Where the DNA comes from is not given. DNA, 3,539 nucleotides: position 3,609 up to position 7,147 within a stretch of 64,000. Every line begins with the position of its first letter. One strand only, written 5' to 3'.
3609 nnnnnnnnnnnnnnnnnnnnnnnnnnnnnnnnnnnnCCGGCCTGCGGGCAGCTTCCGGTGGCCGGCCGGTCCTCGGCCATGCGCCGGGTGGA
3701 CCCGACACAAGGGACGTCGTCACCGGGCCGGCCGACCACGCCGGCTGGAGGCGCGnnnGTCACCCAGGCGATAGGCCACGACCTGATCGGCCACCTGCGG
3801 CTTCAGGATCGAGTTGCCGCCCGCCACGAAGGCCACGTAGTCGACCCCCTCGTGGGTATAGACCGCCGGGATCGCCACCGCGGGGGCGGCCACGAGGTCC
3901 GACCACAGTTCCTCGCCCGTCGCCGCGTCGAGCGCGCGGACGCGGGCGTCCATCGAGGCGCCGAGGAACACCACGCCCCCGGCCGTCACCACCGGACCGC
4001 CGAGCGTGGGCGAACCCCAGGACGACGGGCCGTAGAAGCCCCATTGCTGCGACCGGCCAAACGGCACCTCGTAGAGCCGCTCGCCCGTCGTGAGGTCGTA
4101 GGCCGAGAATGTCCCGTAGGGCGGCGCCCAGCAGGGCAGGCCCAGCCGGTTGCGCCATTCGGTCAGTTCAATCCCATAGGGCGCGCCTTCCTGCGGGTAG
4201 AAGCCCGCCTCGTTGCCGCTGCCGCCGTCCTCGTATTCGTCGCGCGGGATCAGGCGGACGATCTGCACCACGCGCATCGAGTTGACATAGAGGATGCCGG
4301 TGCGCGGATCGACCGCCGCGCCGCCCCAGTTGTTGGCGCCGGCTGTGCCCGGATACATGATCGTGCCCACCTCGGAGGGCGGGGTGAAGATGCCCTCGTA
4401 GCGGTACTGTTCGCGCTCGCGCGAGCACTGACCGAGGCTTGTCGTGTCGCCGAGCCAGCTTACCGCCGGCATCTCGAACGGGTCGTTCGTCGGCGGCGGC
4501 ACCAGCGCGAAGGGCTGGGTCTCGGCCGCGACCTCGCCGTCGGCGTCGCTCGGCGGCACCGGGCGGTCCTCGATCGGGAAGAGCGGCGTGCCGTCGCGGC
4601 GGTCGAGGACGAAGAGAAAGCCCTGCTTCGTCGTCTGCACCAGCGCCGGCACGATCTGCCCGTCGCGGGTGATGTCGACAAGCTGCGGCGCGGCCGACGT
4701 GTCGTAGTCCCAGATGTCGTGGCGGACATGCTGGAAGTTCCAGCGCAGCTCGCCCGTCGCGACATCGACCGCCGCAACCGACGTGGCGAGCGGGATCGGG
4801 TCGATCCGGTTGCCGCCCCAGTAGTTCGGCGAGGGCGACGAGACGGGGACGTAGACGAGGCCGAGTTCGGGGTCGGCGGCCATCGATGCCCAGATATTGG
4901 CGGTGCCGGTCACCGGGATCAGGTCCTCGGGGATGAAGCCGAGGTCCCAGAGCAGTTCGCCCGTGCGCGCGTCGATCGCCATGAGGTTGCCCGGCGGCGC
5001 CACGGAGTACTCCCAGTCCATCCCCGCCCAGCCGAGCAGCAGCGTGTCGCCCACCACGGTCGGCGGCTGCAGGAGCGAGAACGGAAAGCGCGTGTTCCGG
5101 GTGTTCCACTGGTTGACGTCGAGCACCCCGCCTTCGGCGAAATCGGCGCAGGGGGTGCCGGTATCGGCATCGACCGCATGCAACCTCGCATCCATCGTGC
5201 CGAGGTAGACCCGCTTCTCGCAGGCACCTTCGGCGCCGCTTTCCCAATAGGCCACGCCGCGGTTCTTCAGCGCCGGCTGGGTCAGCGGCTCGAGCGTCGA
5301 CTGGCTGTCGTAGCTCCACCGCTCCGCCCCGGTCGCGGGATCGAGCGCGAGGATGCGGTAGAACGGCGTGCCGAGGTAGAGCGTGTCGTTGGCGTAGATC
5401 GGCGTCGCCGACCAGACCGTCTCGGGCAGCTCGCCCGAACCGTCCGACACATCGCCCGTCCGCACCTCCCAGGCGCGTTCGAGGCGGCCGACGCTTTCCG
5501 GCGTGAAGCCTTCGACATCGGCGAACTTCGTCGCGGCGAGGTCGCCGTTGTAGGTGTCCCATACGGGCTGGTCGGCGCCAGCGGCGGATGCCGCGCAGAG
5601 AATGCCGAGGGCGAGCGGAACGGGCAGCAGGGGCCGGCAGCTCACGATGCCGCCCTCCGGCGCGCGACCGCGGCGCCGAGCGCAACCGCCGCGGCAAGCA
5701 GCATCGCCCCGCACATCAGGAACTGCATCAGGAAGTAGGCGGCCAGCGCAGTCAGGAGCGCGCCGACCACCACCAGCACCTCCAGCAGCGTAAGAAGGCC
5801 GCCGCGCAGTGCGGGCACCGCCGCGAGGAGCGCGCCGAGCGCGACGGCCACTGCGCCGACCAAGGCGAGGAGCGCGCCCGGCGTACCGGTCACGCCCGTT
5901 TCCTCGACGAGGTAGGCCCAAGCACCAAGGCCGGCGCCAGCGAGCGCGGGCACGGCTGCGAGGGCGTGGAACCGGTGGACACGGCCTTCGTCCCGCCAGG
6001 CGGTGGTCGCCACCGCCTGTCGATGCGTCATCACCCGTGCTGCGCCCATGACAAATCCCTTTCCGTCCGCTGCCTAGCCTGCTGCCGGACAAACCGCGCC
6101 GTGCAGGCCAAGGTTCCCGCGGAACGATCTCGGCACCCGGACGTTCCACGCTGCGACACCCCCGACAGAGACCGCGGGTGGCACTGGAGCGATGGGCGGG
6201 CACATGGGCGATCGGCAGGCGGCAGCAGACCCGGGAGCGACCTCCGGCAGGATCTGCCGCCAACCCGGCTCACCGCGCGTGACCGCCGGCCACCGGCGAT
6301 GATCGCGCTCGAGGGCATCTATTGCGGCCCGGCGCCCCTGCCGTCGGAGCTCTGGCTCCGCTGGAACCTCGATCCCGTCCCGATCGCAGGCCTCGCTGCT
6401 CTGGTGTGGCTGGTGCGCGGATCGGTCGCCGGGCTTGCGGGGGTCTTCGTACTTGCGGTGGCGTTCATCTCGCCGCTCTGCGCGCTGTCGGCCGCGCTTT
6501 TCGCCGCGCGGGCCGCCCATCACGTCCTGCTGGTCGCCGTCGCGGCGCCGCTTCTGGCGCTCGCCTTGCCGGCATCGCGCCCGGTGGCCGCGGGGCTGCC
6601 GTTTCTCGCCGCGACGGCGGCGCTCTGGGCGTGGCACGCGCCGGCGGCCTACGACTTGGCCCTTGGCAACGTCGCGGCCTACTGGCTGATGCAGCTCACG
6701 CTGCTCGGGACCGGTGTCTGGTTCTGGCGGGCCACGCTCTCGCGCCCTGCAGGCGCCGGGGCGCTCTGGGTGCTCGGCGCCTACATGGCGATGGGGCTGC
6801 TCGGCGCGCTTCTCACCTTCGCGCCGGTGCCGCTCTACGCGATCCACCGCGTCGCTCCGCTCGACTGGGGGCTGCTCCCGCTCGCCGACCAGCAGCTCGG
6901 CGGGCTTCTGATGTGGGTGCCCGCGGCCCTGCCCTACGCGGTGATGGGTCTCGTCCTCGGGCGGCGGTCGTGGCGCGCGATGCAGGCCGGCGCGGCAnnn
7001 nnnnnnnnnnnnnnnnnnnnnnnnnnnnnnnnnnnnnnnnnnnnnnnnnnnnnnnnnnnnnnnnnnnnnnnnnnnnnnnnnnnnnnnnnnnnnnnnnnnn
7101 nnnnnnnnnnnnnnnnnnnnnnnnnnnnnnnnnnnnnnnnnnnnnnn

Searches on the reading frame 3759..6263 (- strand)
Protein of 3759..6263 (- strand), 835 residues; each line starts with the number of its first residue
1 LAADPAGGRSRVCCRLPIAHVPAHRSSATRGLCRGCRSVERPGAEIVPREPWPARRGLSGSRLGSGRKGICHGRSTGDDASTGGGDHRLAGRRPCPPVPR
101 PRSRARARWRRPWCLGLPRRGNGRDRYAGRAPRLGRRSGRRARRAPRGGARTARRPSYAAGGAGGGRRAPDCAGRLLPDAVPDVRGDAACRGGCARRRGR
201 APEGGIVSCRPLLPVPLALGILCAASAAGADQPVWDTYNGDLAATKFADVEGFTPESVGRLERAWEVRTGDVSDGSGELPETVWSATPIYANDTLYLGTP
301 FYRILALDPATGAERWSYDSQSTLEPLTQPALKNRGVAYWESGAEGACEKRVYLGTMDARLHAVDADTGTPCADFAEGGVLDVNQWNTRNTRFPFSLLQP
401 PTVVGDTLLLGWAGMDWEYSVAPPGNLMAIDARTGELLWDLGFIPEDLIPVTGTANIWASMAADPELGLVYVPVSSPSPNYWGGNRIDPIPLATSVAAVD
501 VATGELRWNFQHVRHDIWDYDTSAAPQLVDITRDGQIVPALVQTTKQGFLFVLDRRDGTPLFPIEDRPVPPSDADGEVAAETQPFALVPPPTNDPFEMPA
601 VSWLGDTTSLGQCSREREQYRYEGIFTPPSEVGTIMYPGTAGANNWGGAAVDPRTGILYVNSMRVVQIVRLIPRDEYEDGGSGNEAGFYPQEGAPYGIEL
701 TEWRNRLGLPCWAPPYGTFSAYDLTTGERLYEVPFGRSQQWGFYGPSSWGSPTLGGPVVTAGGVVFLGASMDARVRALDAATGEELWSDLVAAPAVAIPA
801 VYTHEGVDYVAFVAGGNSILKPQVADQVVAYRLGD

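Call 9: search_protein_families(library=pfam, proteins=[window:3759-6263:-], max_evalue=0.01)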
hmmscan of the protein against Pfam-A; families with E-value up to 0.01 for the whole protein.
window:3759-6263:- (835 aa): 3 families
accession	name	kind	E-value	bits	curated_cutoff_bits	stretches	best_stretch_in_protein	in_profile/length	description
PF01011.28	PQQ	-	3.1e-184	614.4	26.7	1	235-810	1-595/595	Glucose/ethanol/alcohol dehydrogenase, beta-propeller domain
PF13360.13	PQQ_2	-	1.1e-20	74.7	27.6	2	264-441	16-144/233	Outer membrane protein assembly factor BamB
PF13570.13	Beta-prop_ACSF4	-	6.3e-05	23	133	0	757-821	139-201/329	Beta-alanine-activating enzyme, beta-propeller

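Call 10: search_protein_families(library=ncbifam, proteins=[window:3759-6263:-], max_evalue=0.01)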
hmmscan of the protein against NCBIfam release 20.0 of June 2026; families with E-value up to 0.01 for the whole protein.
window:3759-6263:- (835 aa): 6 families
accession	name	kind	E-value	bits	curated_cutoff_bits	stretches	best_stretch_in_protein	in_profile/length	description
TIGR03074.1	PQQ_membr_DH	subfamily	7.8e-158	526.7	832.65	1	230-833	152-782/783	membrane-bound PQQ-dependent dehydrogenase, glucose/quinate/shikimate family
TIGR03075.1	PQQ_enz_alc_DH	subfamily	1.1e-58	199.2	480.05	3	231-447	17-203/530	PQQ-dependent dehydrogenase, methanol/ethanol family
TIGR04528.1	acido_non_PQQ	subfamily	2.3e-53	181.7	650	3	234-561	5-310/493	acido-empty-quinoprotein group A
NF008351.0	PRK11138.1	equivalog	2.5e-15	55.9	423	2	716-802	78-159/394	outer membrane protein assembly factor BamB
TIGR03300.1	assembly_YfgL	equivalog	6.6e-14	51.4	285.2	2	715-802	73-144/377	outer membrane protein assembly factor BamB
NF041516.1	PA2928_fam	subfamily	2.3e-07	30.5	70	0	302-377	69-129/376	PA2928 family protein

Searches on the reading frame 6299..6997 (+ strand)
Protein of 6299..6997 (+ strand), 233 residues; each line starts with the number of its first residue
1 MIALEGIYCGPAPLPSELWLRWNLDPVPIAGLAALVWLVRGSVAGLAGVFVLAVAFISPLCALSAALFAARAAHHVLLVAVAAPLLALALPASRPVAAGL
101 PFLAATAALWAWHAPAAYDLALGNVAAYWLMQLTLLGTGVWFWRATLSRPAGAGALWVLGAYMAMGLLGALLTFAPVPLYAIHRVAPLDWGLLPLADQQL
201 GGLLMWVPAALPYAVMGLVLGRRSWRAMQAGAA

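Call 9: search_protein_families(library=pfam, proteins=[window:6299-6997:+], max_evalue=0.01)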
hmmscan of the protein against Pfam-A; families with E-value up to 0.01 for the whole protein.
seq(233 aa): 2 families
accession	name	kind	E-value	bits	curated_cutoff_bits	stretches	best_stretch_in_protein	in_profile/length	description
PF09678.15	Caa3_CtaG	-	1.2e-24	87.4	27.7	2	102-226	106-236/237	Cytochrome c oxidase caa3 assembly factor (Caa3_CtaG)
PF07185.16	DUF1404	-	0.0096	16.1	29.4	0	50-186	4-135/169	Protein of unknown function (DUF1404)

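Call 10: search_protein_families(library=ncbifam, proteins=[window:6299-6997:+], max_evalue=0.01)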
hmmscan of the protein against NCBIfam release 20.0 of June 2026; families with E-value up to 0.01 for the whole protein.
seq(233 aa): 0 families
